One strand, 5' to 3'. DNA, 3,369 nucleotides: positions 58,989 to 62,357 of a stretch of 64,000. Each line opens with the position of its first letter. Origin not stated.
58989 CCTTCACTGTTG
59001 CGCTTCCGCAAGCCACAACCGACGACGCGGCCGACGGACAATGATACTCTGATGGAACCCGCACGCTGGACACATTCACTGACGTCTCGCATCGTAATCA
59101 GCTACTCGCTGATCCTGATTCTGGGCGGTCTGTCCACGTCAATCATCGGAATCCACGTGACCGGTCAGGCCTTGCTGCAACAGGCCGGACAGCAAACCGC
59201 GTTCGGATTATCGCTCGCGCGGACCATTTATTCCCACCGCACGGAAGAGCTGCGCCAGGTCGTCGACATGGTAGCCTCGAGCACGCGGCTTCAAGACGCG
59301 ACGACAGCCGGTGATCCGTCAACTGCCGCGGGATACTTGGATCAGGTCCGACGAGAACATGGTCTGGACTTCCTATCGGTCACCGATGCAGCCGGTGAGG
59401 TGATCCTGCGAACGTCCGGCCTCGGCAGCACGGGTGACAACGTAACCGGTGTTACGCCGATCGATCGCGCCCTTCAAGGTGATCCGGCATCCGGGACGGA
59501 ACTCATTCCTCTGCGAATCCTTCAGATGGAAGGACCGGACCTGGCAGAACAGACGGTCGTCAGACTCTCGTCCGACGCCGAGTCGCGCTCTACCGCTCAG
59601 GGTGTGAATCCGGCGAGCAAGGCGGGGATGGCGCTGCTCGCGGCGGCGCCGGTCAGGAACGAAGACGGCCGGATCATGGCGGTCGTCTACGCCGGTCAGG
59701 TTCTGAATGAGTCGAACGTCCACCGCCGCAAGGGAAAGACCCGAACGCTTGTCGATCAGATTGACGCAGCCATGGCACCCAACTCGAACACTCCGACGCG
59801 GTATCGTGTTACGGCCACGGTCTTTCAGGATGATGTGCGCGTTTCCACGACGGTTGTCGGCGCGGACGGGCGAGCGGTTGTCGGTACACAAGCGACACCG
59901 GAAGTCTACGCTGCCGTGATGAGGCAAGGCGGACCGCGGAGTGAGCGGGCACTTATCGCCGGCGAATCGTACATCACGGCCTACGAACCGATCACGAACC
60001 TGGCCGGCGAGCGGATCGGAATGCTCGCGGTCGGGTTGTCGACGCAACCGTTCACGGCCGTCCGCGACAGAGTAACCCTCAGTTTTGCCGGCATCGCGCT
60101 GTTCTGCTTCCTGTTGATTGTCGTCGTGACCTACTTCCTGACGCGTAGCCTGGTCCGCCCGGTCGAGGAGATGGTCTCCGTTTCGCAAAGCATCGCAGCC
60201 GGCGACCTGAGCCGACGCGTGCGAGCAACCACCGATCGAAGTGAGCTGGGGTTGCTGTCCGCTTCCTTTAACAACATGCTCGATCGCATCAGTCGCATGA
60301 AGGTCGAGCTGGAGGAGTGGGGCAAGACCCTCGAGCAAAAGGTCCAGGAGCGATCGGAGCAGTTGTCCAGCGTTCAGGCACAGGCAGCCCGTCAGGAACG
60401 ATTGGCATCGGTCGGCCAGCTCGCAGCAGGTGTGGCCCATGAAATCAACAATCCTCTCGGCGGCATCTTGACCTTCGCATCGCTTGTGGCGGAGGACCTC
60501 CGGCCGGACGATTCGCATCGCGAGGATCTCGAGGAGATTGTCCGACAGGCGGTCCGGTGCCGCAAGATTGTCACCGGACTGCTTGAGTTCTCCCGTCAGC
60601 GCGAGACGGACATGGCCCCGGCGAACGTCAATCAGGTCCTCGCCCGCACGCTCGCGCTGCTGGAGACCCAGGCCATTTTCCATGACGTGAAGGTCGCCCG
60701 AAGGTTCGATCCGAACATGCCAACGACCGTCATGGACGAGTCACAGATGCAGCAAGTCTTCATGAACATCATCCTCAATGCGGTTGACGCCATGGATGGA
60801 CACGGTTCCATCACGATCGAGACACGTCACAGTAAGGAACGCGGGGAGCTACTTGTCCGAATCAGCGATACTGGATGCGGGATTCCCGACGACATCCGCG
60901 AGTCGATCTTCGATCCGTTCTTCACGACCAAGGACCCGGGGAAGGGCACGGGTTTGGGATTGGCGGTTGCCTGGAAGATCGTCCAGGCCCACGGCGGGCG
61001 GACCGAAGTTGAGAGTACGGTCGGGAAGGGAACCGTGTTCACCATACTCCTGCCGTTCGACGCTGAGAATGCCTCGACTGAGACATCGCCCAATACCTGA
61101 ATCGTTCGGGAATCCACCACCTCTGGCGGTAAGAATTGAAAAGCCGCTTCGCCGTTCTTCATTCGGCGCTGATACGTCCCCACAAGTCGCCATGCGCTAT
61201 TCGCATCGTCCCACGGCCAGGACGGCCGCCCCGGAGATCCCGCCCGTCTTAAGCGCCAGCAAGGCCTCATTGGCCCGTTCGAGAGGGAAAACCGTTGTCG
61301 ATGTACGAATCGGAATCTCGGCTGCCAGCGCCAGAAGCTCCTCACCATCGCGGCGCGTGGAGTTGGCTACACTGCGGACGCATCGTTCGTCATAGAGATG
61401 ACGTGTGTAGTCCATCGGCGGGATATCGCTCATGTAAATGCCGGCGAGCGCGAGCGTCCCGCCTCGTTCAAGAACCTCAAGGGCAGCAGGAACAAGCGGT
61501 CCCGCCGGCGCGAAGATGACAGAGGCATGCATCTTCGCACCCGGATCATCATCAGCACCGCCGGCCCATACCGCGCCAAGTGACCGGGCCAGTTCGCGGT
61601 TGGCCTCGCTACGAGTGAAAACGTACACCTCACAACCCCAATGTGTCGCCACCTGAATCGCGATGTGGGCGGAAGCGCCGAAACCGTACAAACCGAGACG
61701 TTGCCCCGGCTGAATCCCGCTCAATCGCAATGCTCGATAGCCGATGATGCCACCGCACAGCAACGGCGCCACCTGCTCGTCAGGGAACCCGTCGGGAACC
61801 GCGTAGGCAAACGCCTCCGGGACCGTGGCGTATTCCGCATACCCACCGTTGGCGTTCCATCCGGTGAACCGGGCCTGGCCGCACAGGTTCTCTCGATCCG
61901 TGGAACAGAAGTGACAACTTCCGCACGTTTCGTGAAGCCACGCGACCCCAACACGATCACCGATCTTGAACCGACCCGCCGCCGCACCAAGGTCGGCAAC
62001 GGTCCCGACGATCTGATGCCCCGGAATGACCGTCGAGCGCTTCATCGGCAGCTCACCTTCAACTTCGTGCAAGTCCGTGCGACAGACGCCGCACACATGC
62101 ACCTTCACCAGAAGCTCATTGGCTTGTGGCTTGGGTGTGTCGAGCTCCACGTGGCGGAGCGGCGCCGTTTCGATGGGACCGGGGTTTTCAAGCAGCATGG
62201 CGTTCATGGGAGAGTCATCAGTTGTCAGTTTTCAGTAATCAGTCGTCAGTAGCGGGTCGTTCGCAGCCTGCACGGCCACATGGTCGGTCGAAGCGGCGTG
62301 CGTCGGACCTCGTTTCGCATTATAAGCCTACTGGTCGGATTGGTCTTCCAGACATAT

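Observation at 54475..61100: Dense signalling cluster of 3 histidine kinases and 3 stand-alone receivers with no output domain, abutting the hydrogenase operon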

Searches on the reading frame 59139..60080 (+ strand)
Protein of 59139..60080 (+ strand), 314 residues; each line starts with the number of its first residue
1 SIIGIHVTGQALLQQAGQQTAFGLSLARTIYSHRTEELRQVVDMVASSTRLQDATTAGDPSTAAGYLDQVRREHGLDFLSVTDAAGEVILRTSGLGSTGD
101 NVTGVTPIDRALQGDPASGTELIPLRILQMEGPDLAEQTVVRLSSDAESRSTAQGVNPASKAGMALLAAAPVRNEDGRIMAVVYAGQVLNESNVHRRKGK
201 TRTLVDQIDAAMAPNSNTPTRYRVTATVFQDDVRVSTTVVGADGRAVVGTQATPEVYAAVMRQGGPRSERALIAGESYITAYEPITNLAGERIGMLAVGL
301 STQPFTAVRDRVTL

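Call 97: predict_structure(alignment_id=A7)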
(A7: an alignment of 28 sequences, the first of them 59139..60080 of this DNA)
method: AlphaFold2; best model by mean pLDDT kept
length: 314 residues; sequences in the alignment: 28
mean_pLDDT: 87.8   pTM: 0.87
mean pLDDT of the five models: 87.8, 86.4, 85.5, 85.0, 83.8
residues with pLDDT >= 90: 202; 70-90: 78; 50-70: 29; < 50: 5
segments of 3 or more residues with pLDDT < 50: none
pLDDT, mean of each block of 10 residues (from residue 1): 74 90 96 97 96 86 91 95 96 83 96 98 94 89 80 64 95 95 96 54 85 65 85 93 88 94 94 91 97 97 77 61
secondary structure, 60 per line:
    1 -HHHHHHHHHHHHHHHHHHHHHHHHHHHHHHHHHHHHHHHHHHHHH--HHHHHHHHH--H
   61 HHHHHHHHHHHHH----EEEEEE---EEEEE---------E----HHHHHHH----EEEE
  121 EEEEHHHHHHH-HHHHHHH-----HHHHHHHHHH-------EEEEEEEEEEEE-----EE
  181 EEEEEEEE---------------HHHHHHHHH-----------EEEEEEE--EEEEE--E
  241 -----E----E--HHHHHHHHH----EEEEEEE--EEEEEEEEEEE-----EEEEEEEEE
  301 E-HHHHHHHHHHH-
elements in order: H2-46 H49-57 H60-73 E78-83 E87-91 H106-112 E117-124 H125-131 H133-139 H145-154 E162-173 E179-188 H204-212 E224-230 E233-237 H254-262 E267-273 E276-286 E292-301 H303-313

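Call 99: fold_search(model_id=the predicted structure, library=pdb)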
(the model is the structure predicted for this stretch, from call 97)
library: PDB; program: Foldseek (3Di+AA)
matches with E <= 10: 1728; with E <= 0.001: 165
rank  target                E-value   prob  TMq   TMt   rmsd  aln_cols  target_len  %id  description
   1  3by9_A                1.5e-08  1.00  0.45  0.52   7.8       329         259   12  Crystal structure of the V. cholerae Histidine Kinase DctB Sensor Domain (released 2008-08-12)
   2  9heh                  2.1e-08  1.00  0.41  0.44   8.1       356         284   14  Structure of the ligand binding domain of the chemoreceptor MkcA (DSOMK10_RS0100305) of Dickeya solani MK10 in complex w (released 2025-08-06)
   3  9a5d_A                2.1e-08  1.00  0.39  0.21  46.1       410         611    8  Integrative model of WALK-YYCH by crosslinking MS and deep learning (released 2024-09-18)
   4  3c38                  3.0e-08  1.00  0.45  0.63   9.8       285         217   12  Crystal structure of the periplasmic domain of Vibrio Cholerae LuxQ (released 2009-01-27)
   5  2hje                  3.2e-08  1.00  0.50  0.71   5.5       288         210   11  Crystal structure of Vibrio harveyi LuxQ periplasmic domain (released 2006-09-26)
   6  3lid_A                7.9e-08  1.00  0.49  0.54   8.0       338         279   11  Crystal Structure of the extracellular domain of the putative histidine kinase vpHK1S-Z8 (released 2010-05-05)
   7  3lif_B                1.5e-07  1.00  0.47  0.58   7.3       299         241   10  Crystal Structure of the extracellular domain of the putative histidine kinase rpHK1S-Z16 (released 2010-05-05)
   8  2p7j_A                1.8e-07  1.00  0.49  0.56   7.7       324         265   11  Crystal structure of the domain of putative sensory box/GGDEF family protein from Vibrio parahaemolyticus (released 2007-05-01)
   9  3by9_B                2.0e-07  1.00  0.47  0.55   7.1       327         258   12  Crystal structure of the V. cholerae Histidine Kinase DctB Sensor Domain (released 2008-08-12)
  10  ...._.                2.2e-07  1.00  0.30  0.58  11.3       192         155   23  Sensor domain of Oscillibacter ruminantium chemoreceptor in complex with formate. (released 2025-02-12)
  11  3lif_A                2.2e-07  1.00  0.49  0.61   7.0       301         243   13  Crystal Structure of the extracellular domain of the putative histidine kinase rpHK1S-Z16 (released 2010-05-05)
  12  3e4p_B                2.2e-07  1.00  0.46  0.55   7.3       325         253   12  Crystal structure of malonate occupied DctB (released 2008-10-21)
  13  4jgp_B                2.2e-07  1.00  0.35  0.48   9.7       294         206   10  The crystal structure of sporulation kinase D sensor domain from Bacillus subtilis subsp in complex with pyruvate at 2 (released 2013-05-15)
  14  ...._B                2.4e-07  1.00  0.28  0.54  10.2       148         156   22  Sensor domain of Asticcacaulis benevestitus chemoreceptor in complex with formate. (released 2025-02-12)
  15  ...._B                2.5e-07  1.00  0.30  0.57  13.7       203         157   22  Sensor domain of Oscillibacter ruminantium chemoreceptor in complex with formate. (released 2025-02-12)
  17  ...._C                3.3e-07  1.00  0.28  0.55   9.8       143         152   22  Sensor domain of Asticcacaulis benevestitus chemoreceptor in complex with formate. (released 2025-02-12)
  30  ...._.                7.7e-07  1.00  0.28  0.54   9.3       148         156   22  Sensor domain of Asticcacaulis benevestitus chemoreceptor in complex with formate. (released 2025-02-12)
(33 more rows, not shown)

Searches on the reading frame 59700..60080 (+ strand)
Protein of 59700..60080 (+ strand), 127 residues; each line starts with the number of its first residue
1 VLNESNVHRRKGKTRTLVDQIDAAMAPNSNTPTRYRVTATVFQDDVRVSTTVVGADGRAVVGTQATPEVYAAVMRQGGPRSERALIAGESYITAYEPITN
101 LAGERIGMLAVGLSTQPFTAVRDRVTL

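Call 102: search_solved_structures(query=window:59700-60080:+, max_evalue=1, show_alignments=4)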
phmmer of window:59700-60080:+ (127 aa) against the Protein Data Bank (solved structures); distinct sequences matched with E-value up to 1: 9.
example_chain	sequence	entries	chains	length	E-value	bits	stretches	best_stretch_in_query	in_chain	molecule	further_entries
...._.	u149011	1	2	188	3.9e-07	33.5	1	36-121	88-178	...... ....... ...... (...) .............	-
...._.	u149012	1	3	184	2.3e-05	27.8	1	43-116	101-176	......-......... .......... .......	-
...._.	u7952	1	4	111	0.35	14.4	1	14-69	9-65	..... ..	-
5zz9_A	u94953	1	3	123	0.43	14.1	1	14-69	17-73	Homer protein homolog 2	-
1ddv_A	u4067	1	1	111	0.51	13.8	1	14-70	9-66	GLGF-DOMAIN PROTEIN HOMER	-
9qux_A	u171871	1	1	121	0.59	13.6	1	13-70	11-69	Homer protein homolog 1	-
1ddw_A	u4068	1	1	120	0.61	13.6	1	14-70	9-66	GLGF-DOMAIN PROTEIN HOMER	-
5tcf_A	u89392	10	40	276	0.8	13.2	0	27-86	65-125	Tryptophan synthase alpha chain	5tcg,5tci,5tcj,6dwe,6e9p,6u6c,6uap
5ocw_A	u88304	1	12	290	0.97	12.9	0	27-86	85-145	Tryptophan synthase alpha chain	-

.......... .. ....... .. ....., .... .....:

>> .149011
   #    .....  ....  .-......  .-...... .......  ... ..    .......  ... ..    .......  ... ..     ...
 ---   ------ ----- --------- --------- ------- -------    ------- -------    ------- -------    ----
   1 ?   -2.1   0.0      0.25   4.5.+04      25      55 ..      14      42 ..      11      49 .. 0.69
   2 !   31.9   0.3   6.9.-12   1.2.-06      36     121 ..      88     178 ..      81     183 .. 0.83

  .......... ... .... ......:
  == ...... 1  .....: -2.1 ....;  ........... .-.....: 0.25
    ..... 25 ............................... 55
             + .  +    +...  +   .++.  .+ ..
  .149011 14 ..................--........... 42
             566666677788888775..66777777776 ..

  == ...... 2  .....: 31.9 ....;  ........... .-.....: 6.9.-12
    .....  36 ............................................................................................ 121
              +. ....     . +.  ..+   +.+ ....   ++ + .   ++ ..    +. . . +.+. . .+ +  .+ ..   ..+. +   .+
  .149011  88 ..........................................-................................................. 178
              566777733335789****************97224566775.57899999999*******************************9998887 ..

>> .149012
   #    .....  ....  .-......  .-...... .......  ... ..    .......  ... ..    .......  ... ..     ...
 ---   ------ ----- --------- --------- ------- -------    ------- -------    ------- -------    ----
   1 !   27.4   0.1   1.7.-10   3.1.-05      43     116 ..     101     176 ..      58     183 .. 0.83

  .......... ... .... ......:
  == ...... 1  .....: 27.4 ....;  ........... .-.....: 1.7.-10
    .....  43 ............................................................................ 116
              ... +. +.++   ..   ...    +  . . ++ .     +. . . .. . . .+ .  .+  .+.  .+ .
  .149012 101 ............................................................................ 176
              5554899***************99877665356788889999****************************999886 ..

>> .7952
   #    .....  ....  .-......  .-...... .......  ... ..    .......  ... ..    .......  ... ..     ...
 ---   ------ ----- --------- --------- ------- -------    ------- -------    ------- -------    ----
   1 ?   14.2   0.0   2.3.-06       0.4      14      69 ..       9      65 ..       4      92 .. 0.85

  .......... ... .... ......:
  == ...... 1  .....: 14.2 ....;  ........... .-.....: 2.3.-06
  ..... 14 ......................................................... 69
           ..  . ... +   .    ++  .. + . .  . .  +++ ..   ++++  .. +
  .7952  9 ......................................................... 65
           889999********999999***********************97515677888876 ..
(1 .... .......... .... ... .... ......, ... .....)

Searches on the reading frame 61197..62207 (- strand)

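Call 5: search_protein_families(library=pfam, proteins=[window:61197-62207:-], max_evalue=0.001)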
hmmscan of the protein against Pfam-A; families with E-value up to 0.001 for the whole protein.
window:61197-62207:- (336 aa): 2 families
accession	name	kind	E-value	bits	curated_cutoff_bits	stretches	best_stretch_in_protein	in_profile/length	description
PF08240.17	ADH_N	-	8e-29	100.4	23.5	1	29-139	2-104/104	Alcohol dehydrogenase GroES-like domain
PF00107.32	ADH_zinc_N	-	1.9e-12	47.7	31.8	1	181-296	4-128/129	Zinc-binding dehydrogenase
